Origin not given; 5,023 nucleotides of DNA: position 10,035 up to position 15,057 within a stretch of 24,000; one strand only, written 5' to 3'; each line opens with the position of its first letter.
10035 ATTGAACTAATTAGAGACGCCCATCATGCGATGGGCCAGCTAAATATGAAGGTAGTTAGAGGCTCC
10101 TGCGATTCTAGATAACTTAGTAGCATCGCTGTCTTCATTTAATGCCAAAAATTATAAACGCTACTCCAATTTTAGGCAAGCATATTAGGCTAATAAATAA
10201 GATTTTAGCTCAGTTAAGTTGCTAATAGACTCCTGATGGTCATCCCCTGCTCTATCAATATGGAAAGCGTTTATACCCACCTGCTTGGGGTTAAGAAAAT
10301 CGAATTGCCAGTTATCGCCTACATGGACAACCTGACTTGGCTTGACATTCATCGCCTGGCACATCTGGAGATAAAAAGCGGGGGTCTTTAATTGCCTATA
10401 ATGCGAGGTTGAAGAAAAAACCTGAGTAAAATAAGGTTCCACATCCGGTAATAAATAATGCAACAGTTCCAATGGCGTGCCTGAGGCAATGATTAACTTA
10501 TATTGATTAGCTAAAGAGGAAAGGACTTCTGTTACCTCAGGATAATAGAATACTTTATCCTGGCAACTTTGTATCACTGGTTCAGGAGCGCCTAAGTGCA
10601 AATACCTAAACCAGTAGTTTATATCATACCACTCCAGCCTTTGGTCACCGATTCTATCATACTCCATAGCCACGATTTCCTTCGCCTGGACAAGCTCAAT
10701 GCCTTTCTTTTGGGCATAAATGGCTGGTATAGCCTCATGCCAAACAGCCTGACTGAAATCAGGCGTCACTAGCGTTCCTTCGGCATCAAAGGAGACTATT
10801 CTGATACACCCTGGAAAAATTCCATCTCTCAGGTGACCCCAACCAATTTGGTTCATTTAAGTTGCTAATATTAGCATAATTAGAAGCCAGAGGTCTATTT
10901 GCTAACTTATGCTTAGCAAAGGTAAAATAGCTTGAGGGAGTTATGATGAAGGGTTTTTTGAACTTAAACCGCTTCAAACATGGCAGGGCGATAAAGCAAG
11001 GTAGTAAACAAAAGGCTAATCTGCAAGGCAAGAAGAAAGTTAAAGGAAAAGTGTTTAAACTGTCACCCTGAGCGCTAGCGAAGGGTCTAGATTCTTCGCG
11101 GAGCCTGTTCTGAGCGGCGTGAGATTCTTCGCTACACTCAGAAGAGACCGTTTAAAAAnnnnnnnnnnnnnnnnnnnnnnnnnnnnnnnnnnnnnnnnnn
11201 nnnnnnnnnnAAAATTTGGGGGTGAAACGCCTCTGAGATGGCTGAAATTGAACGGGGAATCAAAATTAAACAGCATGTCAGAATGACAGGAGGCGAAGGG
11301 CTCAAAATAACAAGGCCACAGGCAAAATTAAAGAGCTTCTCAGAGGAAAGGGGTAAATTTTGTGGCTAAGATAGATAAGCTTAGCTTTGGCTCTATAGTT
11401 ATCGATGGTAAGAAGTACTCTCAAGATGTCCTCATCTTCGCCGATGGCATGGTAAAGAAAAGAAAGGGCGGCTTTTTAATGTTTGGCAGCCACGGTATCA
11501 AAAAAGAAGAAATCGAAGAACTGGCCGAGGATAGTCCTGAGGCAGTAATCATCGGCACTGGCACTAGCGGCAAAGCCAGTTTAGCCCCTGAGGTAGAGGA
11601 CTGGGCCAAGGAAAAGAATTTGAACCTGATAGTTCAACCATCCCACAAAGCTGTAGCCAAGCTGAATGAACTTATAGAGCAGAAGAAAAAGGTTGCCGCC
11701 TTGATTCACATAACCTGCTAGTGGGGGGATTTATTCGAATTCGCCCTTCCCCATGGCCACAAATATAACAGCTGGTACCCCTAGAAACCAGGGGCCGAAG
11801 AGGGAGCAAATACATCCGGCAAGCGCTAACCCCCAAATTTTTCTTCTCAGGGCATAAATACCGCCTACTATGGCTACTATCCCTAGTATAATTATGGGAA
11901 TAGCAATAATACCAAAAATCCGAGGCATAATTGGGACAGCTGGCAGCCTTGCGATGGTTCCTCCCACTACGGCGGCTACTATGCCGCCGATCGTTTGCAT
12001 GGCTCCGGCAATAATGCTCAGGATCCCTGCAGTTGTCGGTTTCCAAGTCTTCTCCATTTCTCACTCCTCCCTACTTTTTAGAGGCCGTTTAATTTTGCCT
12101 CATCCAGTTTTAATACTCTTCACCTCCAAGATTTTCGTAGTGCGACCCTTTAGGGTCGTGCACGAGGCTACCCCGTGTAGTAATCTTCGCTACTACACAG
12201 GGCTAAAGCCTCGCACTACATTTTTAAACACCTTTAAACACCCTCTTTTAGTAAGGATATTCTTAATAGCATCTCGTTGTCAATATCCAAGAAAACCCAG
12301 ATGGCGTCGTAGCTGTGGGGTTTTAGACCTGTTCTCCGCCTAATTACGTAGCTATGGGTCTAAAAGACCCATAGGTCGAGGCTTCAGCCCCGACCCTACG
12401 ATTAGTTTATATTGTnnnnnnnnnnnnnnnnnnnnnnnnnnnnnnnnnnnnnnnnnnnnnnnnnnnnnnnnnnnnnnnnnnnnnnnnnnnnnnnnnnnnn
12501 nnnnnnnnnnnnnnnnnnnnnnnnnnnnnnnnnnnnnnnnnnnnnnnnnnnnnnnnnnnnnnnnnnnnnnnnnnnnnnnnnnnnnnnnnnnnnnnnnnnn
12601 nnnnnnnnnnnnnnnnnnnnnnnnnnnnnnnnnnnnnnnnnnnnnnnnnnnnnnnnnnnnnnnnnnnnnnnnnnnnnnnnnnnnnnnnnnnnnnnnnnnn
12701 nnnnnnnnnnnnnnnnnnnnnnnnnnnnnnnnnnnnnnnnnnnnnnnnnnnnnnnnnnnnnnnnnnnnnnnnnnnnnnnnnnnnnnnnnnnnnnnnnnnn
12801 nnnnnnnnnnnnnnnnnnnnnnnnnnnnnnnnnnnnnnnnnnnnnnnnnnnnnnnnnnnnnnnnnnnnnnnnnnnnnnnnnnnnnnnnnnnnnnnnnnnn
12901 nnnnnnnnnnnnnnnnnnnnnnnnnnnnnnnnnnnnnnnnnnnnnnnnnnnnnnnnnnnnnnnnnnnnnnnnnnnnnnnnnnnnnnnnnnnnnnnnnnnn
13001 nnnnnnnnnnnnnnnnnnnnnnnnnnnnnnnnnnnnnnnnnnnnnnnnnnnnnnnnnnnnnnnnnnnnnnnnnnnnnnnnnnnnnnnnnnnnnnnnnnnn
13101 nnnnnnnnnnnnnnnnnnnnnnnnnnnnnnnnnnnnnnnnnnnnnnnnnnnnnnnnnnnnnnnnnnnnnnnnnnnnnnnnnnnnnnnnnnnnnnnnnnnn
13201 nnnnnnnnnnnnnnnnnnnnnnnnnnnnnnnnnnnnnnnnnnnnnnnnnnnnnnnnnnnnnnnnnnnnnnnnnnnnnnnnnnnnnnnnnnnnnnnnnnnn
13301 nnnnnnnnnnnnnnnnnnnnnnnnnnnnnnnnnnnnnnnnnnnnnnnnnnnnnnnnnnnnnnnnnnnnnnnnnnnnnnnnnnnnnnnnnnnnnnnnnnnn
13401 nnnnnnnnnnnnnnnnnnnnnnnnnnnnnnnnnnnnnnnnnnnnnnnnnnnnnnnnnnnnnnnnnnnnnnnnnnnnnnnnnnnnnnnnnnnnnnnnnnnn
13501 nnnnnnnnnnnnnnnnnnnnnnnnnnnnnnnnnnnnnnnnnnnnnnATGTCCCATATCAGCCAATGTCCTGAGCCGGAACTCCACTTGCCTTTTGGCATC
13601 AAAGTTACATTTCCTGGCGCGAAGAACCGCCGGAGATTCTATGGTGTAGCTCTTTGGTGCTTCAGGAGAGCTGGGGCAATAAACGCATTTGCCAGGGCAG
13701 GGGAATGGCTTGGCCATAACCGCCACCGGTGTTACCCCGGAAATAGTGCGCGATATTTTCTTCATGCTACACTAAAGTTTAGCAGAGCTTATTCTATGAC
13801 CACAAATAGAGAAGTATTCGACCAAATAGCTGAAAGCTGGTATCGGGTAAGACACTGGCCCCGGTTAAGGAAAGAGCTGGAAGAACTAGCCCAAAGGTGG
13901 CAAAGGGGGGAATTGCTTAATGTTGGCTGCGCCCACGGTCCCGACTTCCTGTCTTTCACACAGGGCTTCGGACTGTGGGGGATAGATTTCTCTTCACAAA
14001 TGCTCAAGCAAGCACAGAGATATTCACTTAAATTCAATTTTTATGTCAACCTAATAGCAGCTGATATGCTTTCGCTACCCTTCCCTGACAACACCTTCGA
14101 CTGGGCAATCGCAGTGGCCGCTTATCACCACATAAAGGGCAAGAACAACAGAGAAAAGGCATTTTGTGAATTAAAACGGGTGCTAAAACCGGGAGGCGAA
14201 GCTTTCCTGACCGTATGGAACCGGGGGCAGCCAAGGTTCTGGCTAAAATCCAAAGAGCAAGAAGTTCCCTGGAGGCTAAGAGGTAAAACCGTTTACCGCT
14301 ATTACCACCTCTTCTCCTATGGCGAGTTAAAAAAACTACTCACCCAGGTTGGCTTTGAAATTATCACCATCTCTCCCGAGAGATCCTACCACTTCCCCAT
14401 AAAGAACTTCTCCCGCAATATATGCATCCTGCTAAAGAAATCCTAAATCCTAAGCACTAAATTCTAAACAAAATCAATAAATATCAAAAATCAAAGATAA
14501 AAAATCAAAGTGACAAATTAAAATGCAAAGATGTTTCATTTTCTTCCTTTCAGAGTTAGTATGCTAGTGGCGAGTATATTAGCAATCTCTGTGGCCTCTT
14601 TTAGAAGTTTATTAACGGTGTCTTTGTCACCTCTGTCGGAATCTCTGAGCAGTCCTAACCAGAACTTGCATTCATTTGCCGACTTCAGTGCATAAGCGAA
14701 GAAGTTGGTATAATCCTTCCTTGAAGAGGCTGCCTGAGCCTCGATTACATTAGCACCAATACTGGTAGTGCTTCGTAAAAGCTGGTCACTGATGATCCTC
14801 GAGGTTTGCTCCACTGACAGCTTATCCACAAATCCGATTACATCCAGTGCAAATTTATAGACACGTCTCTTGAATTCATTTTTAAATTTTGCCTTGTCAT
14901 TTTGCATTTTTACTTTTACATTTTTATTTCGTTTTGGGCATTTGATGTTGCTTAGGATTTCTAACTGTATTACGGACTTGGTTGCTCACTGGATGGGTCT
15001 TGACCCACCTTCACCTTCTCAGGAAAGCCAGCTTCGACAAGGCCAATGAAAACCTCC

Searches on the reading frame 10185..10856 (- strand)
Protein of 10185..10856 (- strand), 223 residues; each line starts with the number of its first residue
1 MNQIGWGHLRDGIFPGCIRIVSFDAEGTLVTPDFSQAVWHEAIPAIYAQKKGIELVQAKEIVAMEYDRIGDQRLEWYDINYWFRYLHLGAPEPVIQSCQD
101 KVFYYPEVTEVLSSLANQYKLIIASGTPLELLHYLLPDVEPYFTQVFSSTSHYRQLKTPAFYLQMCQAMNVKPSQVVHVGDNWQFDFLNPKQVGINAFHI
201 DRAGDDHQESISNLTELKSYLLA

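Call 4: search_protein_families(library=pfam, proteins=[window:10185-10856:-], max_evalue=0.01)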
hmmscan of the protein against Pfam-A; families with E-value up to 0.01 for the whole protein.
window:10185-10856:- (223 aa): 3 families
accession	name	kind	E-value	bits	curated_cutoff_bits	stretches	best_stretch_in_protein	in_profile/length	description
PF00702.32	Hydrolase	-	5.6e-15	56.7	26.4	1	18-186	1-183/191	haloacid dehalogenase-like hydrolase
PF13419.12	HAD_2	-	3.3e-07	31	23.8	1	98-198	73-176/178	Haloacid dehalogenase-like hydrolase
PF12710.13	HAD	-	0.00031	21.7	27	1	23-154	3-135/189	haloacid dehalogenase-like hydrolase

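Call 5: search_protein_families(library=ncbifam, proteins=[window:10185-10856:-], max_evalue=0.01)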
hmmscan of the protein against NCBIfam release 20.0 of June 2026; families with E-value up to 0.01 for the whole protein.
window:10185-10856:- (223 aa): 15 families
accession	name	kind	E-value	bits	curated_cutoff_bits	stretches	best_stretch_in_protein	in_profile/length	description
TIGR02253.1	CTE7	subfamily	4.1e-13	49.6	169.75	1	18-209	2-203/221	TIGR02253 family HAD-type hydrolase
TIGR01549.1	HAD-SF-IA-v1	subfamily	6.9e-13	49.3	23.3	1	95-194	54-149/149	HAD-IA family hydrolase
NF011564.0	PRK14988.1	equivalog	2.6e-10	40.4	189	1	20-89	12-80/225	GMP/IMP nucleotidase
TIGR01428.1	HAD_type_II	equivalog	9.5e-10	38.8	125.4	1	19-206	2-196/197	haloacid dehalogenase type II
TIGR02252.1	DREG-2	subfamily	8.4e-07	28.9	155.2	1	140-198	144-202/203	HAD hydrolase, REG-2-like, family IA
NF009695.0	PRK13222.1-2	equivalog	9.3e-07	28.6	225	1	101-200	92-193/226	phosphoglycolate phosphatase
TIGR02254.1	YjjG_YfnB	equivalog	7.3e-06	25.6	159.9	1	99-217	93-213/223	YjjG family noncanonical pyrimidine nucleotidase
TIGR01662.1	HAD-SF-IIIA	subfamily_domain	1.7e-05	24.9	44.6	1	99-201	21-139/141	HAD-IIIA family hydrolase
NF008087.0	PRK10826.1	equivalog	3.4e-05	23.6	191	1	18-182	7-174/222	hexitol phosphatase HxpB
NF008018.0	PRK10748.1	equivalog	0.00028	20.1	225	1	109-207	119-214/238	5-amino-6-(5-phospho-D-ribitylamino)uracil phosphatase YigB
TIGR01449.2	PGP_bact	equivalog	0.0013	18.4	180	1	102-196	84-180/213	phosphoglycolate phosphatase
NF009694.0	PRK13222.1-1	equivalog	0.002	17.5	415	0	99-194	107-204/252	phosphoglycolate phosphatase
TIGR02247.1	HAD-1A3-hyp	subfamily_domain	0.0027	17.5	125.4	1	18-203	2-198/211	epoxide hydrolase N-terminal domain-like phosphatase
NF052576.1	PymNtasePynAStpc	equivalog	0.0035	17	350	0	135-220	134-220/229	pyrimidine 5'-nucleotidase PynA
TIGR01509.1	HAD-SF-IA-v3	subfamily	0.0067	16.6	29.4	0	103-182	65-137/154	HAD-IA family hydrolase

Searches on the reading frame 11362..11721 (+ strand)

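Call 4: search_protein_families(library=pfam, proteins=[window:11362-11721:+], max_evalue=0.01)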
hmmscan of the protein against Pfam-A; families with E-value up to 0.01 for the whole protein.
window:11362-11721:+ (119 aa): 1 family
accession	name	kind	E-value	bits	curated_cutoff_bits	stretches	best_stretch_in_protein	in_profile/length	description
PF04430.19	DUF498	-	5.5e-19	68.6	33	1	4-116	1-109/109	Protein of unknown function (DUF498/DUF598)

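Call 5: search_protein_families(library=ncbifam, proteins=[window:11362-11721:+], max_evalue=0.01)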
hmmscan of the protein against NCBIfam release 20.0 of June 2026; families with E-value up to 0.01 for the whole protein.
window:11362-11721:+ (119 aa): 0 families

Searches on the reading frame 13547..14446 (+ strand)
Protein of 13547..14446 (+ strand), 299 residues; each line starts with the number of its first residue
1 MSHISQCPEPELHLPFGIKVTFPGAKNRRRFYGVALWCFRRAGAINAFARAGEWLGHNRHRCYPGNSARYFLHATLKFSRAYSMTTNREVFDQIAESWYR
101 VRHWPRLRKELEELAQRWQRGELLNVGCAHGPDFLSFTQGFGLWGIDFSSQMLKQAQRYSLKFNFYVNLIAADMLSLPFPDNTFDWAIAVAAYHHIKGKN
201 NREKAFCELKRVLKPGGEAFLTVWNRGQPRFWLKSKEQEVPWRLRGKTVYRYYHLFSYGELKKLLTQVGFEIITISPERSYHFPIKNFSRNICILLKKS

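Call 6: search_protein_families(library=pfam, proteins=[window:13547-14446:+], max_evalue=0.001)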
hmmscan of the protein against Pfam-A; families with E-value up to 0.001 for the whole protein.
window:13547-14446:+ (299 aa): 6 families
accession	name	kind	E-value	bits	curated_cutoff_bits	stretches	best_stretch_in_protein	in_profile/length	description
PF08241.18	Methyltransf_11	-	4.6e-19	69.3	21.2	1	124-220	1-94/95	Methyltransferase domain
PF13649.12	Methyltransf_25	-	6.5e-18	65.7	27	1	124-217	2-97/97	Methyltransferase domain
PF13489.12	Methyltransf_23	-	9.6e-13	48.6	27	1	106-274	8-163/164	Methyltransferase domain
PF13847.12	Methyltransf_31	-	2.3e-09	37.5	27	1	122-222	6-110/145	Methyltransferase domain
PF08242.18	Methyltransf_12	-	1.4e-08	35.8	30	1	124-217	1-96/98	Methyltransferase domain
PF01209.24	Ubie_methyltran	-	1.1e-07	31.9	20.1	1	141-219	73-149/233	ubiE/COQ5 methyltransferase family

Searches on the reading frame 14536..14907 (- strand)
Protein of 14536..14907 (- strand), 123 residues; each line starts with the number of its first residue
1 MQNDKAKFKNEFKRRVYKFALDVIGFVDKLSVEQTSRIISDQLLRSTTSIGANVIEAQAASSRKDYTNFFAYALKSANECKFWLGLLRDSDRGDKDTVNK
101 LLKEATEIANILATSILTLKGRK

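Call 6: search_protein_families(library=pfam, proteins=[window:14536-14907:-], max_evalue=0.001)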
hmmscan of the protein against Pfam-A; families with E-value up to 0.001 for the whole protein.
window:14536-14907:- (123 aa): 1 family
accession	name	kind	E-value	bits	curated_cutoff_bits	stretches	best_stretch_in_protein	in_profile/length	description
PF05635.17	23S_rRNA_IVP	-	3.4e-20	72.7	33.8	1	13-113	6-105/106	23S rRNA-intervening sequence protein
